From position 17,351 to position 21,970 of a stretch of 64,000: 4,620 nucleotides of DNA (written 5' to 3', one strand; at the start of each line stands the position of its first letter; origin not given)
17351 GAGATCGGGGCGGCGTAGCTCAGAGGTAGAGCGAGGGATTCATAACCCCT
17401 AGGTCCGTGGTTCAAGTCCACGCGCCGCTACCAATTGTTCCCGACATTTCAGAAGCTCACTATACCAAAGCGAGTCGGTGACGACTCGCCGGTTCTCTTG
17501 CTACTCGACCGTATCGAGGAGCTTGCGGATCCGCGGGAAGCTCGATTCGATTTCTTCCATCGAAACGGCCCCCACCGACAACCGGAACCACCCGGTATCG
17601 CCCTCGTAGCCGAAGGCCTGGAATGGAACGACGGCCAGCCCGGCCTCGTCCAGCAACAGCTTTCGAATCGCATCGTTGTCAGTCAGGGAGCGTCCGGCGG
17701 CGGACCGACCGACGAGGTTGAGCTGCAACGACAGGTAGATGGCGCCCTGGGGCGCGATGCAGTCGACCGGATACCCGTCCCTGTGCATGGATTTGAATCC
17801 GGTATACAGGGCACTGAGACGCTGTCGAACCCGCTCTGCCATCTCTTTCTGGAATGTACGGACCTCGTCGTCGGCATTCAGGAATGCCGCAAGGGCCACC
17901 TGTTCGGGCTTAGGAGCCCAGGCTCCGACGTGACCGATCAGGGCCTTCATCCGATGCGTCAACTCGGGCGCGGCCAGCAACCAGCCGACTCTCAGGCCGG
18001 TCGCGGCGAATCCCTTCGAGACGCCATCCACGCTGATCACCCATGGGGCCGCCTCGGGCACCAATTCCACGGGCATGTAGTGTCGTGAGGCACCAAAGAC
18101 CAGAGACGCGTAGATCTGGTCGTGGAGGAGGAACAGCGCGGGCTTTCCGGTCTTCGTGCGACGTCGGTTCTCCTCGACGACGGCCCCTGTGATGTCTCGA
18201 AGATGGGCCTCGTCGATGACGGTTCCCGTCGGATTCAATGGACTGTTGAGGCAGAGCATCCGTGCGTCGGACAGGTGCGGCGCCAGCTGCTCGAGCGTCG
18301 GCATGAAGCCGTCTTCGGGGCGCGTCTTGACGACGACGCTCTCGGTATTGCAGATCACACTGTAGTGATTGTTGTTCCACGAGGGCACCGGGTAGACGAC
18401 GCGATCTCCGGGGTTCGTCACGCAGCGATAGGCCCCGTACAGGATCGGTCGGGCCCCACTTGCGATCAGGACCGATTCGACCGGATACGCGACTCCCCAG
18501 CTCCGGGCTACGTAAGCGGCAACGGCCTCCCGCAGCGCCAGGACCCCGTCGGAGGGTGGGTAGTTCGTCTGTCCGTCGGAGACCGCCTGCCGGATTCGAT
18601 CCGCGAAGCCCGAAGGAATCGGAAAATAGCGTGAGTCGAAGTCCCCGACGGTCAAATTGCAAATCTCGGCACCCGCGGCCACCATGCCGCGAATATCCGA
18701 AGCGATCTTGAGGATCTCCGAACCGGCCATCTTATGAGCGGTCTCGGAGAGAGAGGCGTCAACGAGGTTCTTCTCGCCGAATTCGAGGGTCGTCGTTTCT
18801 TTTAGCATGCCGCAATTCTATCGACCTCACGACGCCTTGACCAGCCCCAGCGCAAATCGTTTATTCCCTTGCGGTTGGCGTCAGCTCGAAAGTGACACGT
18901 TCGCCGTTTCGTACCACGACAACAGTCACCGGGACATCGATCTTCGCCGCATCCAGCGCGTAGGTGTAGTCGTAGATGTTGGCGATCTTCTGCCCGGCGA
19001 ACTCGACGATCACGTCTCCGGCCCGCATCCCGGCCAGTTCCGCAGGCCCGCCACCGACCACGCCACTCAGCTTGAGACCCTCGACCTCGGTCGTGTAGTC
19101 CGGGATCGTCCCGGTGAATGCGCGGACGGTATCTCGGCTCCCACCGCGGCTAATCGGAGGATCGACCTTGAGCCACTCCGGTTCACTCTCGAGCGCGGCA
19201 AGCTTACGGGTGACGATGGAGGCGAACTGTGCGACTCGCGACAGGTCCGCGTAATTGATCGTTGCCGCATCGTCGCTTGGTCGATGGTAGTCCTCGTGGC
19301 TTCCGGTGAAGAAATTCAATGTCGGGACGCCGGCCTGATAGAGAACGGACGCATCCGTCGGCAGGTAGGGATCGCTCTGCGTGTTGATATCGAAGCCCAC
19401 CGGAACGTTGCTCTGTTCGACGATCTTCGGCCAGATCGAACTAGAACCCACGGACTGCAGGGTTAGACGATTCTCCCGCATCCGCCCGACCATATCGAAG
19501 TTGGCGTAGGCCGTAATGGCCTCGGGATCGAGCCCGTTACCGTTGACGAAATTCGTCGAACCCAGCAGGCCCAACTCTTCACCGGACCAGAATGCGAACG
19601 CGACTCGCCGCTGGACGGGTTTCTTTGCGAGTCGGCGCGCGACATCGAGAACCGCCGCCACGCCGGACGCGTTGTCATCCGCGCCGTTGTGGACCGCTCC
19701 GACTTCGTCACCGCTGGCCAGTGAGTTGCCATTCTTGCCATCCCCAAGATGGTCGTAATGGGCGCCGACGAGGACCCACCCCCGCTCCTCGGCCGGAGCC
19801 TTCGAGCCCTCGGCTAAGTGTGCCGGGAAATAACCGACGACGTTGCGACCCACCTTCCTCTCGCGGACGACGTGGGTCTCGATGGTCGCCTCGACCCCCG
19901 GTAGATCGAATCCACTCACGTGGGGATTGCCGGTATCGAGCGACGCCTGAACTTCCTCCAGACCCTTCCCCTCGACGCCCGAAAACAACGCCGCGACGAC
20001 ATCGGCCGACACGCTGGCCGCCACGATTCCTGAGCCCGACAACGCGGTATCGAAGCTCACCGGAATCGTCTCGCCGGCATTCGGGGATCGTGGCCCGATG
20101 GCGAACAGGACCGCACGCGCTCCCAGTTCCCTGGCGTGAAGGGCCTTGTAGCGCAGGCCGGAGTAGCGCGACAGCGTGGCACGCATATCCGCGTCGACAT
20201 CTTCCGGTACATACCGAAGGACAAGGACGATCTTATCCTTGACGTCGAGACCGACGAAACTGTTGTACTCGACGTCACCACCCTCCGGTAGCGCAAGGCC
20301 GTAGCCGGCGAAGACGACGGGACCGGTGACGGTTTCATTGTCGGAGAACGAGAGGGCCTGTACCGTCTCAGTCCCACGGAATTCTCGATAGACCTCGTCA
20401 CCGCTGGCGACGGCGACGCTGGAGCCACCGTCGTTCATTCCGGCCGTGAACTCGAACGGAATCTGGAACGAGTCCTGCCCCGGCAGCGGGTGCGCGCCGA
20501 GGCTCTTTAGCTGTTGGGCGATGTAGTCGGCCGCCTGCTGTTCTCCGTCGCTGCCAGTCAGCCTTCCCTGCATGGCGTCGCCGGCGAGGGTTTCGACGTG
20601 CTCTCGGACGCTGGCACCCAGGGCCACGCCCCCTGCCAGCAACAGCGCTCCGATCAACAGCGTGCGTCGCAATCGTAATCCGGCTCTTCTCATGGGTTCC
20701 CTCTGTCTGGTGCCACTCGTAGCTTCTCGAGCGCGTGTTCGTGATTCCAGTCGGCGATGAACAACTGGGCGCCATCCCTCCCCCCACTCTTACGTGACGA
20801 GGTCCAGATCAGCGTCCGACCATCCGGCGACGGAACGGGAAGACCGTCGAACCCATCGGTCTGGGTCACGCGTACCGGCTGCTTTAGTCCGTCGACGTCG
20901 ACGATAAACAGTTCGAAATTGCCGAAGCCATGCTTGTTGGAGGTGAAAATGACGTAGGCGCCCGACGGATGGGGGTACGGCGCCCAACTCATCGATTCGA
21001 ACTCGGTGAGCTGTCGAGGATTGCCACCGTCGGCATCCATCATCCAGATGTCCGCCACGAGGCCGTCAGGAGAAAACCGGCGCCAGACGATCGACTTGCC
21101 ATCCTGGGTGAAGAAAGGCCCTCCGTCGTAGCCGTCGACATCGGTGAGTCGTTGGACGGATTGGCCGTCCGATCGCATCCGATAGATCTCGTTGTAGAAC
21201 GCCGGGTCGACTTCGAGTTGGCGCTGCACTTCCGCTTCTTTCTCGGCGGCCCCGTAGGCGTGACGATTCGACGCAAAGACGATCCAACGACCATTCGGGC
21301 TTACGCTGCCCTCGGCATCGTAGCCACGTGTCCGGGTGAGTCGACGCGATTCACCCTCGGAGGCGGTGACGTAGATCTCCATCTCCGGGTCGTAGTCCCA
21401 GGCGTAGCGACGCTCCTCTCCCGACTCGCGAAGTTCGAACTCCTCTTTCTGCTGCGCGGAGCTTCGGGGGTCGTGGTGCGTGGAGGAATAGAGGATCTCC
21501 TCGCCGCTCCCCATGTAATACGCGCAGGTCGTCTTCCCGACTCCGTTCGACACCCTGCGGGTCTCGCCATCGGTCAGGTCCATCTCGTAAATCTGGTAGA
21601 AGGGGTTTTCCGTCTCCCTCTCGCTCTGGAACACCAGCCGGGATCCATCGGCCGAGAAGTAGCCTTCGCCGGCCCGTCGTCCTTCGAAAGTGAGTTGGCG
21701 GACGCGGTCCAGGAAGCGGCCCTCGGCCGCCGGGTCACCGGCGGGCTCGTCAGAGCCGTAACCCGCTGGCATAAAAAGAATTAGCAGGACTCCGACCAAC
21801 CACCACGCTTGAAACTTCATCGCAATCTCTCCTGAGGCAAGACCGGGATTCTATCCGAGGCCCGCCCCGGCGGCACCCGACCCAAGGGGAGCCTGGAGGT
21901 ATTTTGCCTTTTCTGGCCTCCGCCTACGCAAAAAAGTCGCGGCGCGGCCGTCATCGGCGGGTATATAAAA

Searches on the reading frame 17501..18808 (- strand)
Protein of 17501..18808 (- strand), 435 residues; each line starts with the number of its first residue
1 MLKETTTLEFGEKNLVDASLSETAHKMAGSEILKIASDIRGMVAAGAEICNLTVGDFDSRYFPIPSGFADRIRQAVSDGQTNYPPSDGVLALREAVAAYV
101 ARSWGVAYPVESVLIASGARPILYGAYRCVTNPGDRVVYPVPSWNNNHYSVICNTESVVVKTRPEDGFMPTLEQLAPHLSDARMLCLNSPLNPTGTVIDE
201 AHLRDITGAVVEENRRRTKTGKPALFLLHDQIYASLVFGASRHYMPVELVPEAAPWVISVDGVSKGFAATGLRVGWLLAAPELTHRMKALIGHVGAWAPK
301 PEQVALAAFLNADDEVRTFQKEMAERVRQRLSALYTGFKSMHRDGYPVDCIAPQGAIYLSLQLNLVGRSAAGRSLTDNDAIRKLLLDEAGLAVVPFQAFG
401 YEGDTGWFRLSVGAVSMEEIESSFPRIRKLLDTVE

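Call 9: search_protein_families(library=pfam, proteins=[window:17501-18808:-], max_evalue=0.001)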
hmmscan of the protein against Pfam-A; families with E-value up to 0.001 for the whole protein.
window:17501-18808:- (435 aa): 1 family
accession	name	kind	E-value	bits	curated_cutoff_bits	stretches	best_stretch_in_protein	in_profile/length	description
PF00155.27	Aminotran_1_2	-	1.3e-51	176.3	19.7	1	49-421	3-355/361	Aminotransferase class I and II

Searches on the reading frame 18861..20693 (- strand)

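Call 9: search_protein_families(library=pfam, proteins=[window:18861-20693:-], max_evalue=0.001)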
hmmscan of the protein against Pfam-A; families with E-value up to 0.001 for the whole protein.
window:18861-20693:- (610 aa): 6 families
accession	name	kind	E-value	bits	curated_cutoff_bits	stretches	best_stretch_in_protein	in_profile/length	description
PF04389.22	Peptidase_M28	-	1.8e-40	139.2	21.3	1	303-491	11-189/193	Peptidase family M28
PF17820.7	PDZ_6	-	2.2e-08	34.1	27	1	544-595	4-54/54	PDZ domain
PF01546.33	Peptidase_M20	-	6.1e-08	33.2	24.6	1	308-397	1-93/206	Peptidase family M20/M25/M40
PF13180.12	PDZ_2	-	6.5e-08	33.2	27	1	545-604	19-78/80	PDZ domain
PF02225.27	PA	-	1.7e-05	25.3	23.9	1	122-231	1-90/95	PA domain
PF05450.20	Nicastrin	-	0.00097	19.2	25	0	335-384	19-72/218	Nicastrin large lobe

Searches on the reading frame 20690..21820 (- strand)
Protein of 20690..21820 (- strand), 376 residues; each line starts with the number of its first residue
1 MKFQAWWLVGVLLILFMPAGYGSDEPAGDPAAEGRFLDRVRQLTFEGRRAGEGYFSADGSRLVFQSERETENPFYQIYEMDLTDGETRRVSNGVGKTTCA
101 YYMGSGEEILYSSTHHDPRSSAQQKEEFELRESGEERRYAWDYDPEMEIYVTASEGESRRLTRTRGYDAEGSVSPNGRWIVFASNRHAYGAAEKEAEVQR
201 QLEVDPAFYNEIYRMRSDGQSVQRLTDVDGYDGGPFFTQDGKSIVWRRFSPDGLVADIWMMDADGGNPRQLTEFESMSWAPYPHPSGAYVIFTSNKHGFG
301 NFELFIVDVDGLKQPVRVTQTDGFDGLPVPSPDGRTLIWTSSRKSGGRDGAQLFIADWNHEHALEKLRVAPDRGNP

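Call 9: search_protein_families(library=pfam, proteins=[window:20690-21820:-], max_evalue=0.001)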
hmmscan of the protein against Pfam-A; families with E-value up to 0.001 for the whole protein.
window:20690-21820:- (376 aa): 2 families
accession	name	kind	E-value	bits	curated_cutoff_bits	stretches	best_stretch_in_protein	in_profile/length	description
PF07676.18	PD40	-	1.1e-35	121.3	20.9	4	316-353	2-36/38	WD40-like Beta Propeller Repeat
PF00930.27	DPPIV_N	-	2.6e-05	23.6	22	0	237-325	243-330/354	Dipeptidyl peptidase IV (DPP IV) N-terminal region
